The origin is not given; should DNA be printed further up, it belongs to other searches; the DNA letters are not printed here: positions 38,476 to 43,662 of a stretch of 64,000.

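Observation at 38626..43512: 1,628-codon orphan gene: an acidic, membrane-anchored giant protein heading a 15-kb co-directional gene string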

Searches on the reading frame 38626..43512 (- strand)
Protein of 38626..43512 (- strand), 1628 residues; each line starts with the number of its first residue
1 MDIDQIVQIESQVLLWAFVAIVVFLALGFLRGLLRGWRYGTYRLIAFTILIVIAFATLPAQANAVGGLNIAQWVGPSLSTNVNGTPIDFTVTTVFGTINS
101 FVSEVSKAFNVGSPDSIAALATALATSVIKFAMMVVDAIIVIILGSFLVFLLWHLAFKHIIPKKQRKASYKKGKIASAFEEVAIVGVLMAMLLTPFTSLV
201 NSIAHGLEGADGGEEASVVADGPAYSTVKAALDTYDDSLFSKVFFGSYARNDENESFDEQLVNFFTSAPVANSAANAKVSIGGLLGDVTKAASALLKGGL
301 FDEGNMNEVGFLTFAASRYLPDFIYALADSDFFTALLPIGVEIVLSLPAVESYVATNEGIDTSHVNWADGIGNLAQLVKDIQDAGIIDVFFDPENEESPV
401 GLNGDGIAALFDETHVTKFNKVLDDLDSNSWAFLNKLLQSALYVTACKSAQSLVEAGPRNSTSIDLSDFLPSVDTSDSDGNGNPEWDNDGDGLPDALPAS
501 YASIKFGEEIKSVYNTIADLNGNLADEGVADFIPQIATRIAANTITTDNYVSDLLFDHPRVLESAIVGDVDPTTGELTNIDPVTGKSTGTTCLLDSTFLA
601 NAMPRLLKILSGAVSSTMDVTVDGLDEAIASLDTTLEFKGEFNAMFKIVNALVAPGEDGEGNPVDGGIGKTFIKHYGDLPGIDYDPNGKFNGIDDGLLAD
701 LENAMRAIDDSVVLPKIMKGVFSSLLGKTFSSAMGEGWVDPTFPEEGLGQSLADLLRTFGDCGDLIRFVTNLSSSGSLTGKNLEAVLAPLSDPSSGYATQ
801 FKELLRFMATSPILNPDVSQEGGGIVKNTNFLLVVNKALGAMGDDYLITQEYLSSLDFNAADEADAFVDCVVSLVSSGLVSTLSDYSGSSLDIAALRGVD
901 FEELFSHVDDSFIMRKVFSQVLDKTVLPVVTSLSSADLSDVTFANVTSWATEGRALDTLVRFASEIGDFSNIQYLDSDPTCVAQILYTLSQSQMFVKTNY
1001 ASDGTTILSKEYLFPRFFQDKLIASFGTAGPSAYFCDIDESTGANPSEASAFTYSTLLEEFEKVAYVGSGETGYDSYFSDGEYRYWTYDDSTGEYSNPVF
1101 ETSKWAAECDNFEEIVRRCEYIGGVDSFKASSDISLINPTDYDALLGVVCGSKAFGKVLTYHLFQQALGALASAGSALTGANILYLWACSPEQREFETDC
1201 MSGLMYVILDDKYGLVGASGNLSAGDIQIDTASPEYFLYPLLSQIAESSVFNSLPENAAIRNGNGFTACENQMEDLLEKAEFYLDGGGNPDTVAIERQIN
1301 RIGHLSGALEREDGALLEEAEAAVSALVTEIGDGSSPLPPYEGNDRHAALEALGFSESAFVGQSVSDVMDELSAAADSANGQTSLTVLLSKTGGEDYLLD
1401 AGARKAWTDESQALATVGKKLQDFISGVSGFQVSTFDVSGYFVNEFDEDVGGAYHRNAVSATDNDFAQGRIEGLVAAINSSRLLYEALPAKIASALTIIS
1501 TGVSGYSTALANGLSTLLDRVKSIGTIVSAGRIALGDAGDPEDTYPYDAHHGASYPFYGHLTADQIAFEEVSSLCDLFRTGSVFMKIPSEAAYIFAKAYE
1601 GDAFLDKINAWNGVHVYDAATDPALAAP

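Call 4: search_protein_families(library=pfam, proteins=[window:38626-43512:-], max_evalue=1)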
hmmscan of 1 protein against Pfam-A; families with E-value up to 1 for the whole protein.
window:38626-43512:- (1628 aa): 1 family
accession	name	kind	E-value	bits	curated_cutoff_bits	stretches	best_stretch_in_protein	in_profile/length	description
PF09335.16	VTT_dom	-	0.89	10.5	33.9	1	122-204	7-92/123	VTT domain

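Call 5: search_protein_families(library=ncbifam, proteins=[window:38626-43512:-], max_evalue=1)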
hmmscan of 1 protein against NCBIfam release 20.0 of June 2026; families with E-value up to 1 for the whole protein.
window:38626-43512:- (1628 aa): 1 family
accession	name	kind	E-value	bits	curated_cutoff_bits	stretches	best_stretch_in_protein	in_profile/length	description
NF047340.1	Athe_2463_dom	domain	0.1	13.1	36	1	1072-1102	32-64/177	Athe_2463 domain-containing protein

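Call 6: search_solved_structures(query=window:38626-43512:-, max_evalue=10)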
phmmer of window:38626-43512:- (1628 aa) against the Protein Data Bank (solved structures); distinct sequences matched with E-value up to 10: 1.
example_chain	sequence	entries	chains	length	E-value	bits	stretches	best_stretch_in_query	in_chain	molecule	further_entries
4c7u_A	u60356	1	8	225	0.58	10.9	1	625-682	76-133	SUPEROXIDE DISMUTASE [MN] 1, MITOCHONDRIAL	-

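Call 7: find_homologous_proteins(query=window:38626-43512:-, max_evalue=0.001)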
Query window:38626-43512:- (1628 aa): 32 proteins with E <= 0.001 among 8000 candidates.
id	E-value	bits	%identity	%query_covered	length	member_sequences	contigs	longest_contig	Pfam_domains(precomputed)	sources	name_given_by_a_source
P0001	0.0e+0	3402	94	100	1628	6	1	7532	-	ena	-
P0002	0.0e+0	1882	56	99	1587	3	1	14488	-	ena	-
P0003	0.0e+0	1855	55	99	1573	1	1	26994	-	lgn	-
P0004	0.0e+0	1842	55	99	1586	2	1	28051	-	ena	-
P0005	0.0e+0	1673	51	99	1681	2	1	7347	PF07523.19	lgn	-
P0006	0.0e+0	1476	49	92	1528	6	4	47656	-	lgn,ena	-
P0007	0.0e+0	1450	46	99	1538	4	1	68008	-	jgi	jgi:hypothetical protein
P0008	0.0e+0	1103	43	80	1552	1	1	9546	-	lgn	-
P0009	4.2e-177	610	32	79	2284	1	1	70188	-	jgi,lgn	jgi:hypothetical protein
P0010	9.3e-131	456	29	78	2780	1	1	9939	-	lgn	-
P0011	1.1e-128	449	29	79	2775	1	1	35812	-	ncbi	-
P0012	2.9e-121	425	29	77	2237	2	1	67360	-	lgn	-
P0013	1.8e-120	422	29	77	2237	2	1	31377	-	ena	-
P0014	8.0e-116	407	28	82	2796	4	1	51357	-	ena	-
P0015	5.6e-115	404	29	79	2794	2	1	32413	-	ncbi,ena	-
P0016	6.6e-112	394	28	79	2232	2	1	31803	-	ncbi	-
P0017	1.8e-111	392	29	77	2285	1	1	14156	-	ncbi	-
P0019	3.0e-108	381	27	76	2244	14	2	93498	-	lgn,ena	-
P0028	2.8e-98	348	29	63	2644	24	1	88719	-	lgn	-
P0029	3.3e-82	295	26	79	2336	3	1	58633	-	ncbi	-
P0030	5.9e-47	178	36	16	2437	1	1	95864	-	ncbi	-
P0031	8.6e-38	148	28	23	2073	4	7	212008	-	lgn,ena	-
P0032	2.3e-34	137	26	39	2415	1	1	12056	-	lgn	-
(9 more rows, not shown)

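Call 10: find_related_loci(query=window:38626-43512:-, collection=genome_contigs, flank=10000)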
Query window:38626-43512:- (1628 aa) in genome_contigs; peptide patterns used: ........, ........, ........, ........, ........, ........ (x = any residue, [..] = any of these).
40 stretches matched a pattern; 1 encode a relative of the query (tblastn E <= 1e-3); 1 distinct loci.
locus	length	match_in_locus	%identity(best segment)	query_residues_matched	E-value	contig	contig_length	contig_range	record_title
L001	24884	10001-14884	94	1-1628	0e+0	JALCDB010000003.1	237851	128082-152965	MAG: Bacilli bacterium isolate UW_MP_BACIL4_1 Ga0455798_00019, whole genome shotgun sequence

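Call 14: search_protein_families(library=pfam, proteins=[P0005, P0009, P0010, P0031], max_evalue=0.1)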
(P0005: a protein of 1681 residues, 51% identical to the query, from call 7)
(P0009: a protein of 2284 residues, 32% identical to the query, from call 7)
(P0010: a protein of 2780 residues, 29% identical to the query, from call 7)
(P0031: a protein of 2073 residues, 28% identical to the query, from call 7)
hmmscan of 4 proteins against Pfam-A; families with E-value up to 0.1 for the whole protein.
P0005 (1681 aa): 1 family
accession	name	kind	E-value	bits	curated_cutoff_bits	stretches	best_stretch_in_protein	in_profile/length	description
PF07523.18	Big_3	-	7.8e-10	39.3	21.2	1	1614-1680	3-68/68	Bacterial Ig-like domain (group 3)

P0009 (2284 aa): 1 family
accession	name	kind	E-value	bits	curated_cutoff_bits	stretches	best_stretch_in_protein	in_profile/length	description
PF06780.16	Erp_C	-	0.054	14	24.3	0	1583-1618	38-74/140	Erp protein C-terminus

P0010 (2780 aa): 2 families
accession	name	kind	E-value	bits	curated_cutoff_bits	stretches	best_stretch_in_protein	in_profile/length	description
PF20870.2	FAM186A-B_N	-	0.059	13.2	27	0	1345-1382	193-230/243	FAM186A/B, N-terminal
PF07660.19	STN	-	0.083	13.2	28.4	0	778-807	2-34/52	Secretin and TonB N terminus short domain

P0031 (2073 aa): 0 families

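Call 15: search_protein_families(library=pfam, proteins=[P0028, P0029, P0030, P0032], max_evalue=0.1)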
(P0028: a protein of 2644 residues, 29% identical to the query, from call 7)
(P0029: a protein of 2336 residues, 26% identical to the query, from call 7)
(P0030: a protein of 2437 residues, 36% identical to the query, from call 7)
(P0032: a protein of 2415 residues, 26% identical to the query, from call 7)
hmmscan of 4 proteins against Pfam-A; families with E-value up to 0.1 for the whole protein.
P0028 (2644 aa): 1 family
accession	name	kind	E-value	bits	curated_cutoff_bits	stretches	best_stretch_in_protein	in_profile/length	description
PF02674.22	Colicin_V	-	0.074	13.5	29.3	0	20-74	4-52/144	Colicin V production protein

P0029 (2336 aa): 1 family
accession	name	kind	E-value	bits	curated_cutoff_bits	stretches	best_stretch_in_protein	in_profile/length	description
PF07661.19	MORN_2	-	0.033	14.8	29.6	0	656-673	1-18/22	MORN repeat variant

P0030 (2437 aa): 0 families

P0032 (2415 aa): 0 families

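Call 16: list_cluster_members(proteins=[P0011, P0015, P0016, P0017, P0029, P0030, P0007, P0009, P0001, P0031])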
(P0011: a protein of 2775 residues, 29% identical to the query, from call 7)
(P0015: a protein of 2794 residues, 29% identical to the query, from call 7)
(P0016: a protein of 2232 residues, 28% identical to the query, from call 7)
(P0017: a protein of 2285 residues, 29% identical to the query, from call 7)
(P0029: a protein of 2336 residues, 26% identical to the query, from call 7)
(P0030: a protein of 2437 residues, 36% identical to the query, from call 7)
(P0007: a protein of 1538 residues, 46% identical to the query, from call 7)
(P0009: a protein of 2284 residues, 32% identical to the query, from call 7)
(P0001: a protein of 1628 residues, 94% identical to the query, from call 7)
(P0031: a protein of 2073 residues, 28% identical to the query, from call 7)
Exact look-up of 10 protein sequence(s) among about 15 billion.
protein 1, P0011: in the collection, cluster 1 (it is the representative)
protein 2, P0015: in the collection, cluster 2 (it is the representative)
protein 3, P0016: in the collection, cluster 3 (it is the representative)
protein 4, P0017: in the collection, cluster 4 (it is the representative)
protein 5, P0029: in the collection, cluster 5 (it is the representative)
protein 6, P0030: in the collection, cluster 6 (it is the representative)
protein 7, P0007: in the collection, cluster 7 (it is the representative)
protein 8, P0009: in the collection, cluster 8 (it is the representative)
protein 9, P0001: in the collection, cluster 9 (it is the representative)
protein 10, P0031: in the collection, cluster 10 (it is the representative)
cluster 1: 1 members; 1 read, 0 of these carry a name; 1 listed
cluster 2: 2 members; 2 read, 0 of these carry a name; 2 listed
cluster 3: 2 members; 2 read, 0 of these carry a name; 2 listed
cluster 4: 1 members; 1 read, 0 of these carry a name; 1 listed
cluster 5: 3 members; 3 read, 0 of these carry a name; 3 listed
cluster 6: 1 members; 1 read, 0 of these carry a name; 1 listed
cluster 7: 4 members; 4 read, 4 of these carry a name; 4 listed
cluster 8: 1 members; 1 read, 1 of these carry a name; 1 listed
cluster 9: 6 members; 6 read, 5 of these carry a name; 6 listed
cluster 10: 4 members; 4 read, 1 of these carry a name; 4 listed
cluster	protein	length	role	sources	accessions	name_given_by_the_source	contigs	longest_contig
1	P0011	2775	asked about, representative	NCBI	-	-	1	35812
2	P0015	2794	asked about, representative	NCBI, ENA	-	-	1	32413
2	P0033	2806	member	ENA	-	-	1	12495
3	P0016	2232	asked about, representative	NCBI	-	-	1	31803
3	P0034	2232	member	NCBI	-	-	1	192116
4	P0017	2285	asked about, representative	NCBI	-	-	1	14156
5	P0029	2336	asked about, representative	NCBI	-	-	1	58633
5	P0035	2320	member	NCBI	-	-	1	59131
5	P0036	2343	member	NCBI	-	-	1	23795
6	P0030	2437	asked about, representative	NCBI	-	-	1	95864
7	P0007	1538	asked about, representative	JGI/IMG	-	hypothetical protein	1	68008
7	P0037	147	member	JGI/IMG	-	hypothetical protein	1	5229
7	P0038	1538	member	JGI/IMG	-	hypothetical protein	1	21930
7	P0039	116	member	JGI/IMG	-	hypothetical protein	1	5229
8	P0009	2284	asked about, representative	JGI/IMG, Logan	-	hypothetical protein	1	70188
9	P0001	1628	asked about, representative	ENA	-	-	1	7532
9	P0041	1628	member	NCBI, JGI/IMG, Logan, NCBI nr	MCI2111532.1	MAG: hypothetical protein LKK13_04220 [Bacilli bacterium] | hypothetical protein | hypothetical protein [Bacilli bacterium]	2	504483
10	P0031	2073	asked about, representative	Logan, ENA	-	-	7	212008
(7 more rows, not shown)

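Call 17: find_encoding_contigs(protein=P0007, flank=10000, max_places=2)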
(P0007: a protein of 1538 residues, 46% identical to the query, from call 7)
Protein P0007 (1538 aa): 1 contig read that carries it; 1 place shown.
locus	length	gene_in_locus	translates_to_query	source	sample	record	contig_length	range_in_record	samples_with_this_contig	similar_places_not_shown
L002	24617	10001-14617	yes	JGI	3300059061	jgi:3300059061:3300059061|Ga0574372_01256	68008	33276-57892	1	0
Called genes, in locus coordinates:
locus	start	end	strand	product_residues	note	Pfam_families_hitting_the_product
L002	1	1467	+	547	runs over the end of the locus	-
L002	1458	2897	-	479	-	PF07690:MFS_1, PF13347:MFS_2 (faint), PF07690:MFS_1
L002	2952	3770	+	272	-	PF06541:ABC_trans_CmpB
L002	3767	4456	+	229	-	PF07947:YhhN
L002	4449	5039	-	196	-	PF01725:Ham1p_like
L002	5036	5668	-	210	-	PF04231:Endonuclease_1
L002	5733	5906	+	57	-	-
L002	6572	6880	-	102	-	PF00085:Thioredoxin, PF08534:Redoxin (faint), PF14595:Thioredoxin_9 (weak), PF13728:TraF (weak), PF13098:Thioredoxin_2 (weak)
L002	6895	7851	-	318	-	PF05857:TraX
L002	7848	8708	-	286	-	PF02517:Rce1-like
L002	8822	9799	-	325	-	PF12762:DDE_Tnp_IS1595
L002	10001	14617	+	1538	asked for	-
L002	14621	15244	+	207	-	PF01205:Impact_N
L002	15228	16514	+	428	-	PF05195:AMP_N, PF00557:Peptidase_M24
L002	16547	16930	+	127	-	-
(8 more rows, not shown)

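Call 18: find_encoding_contigs(protein=P0009, flank=10000, max_places=2)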
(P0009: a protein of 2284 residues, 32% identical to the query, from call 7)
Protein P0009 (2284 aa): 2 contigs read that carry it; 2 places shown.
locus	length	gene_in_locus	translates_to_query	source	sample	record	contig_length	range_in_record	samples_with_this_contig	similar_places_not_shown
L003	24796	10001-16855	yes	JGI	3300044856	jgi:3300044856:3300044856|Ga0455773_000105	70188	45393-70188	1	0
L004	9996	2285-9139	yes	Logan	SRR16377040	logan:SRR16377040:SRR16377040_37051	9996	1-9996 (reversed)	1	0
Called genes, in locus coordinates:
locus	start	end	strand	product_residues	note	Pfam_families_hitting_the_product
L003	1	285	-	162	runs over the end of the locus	-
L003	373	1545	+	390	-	-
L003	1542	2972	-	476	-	PF07690:MFS_1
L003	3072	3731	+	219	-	PF00702:Hydrolase, PF13419:HAD_2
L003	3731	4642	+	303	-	PF06541:ABC_trans_CmpB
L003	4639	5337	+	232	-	PF07947:YhhN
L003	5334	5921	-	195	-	PF01725:Ham1p_like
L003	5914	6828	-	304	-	PF04231:Endonuclease_1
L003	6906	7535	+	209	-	-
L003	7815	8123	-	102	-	PF00085:Thioredoxin, PF13728:TraF (faint), PF14595:Thioredoxin_9 (weak), PF13098:Thioredoxin_2 (weak)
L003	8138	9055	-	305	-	PF05857:TraX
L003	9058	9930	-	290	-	PF02517:Rce1-like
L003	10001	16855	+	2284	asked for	-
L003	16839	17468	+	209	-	PF01205:Impact_N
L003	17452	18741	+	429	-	PF05195:AMP_N, PF00557:Peptidase_M24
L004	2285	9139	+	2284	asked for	-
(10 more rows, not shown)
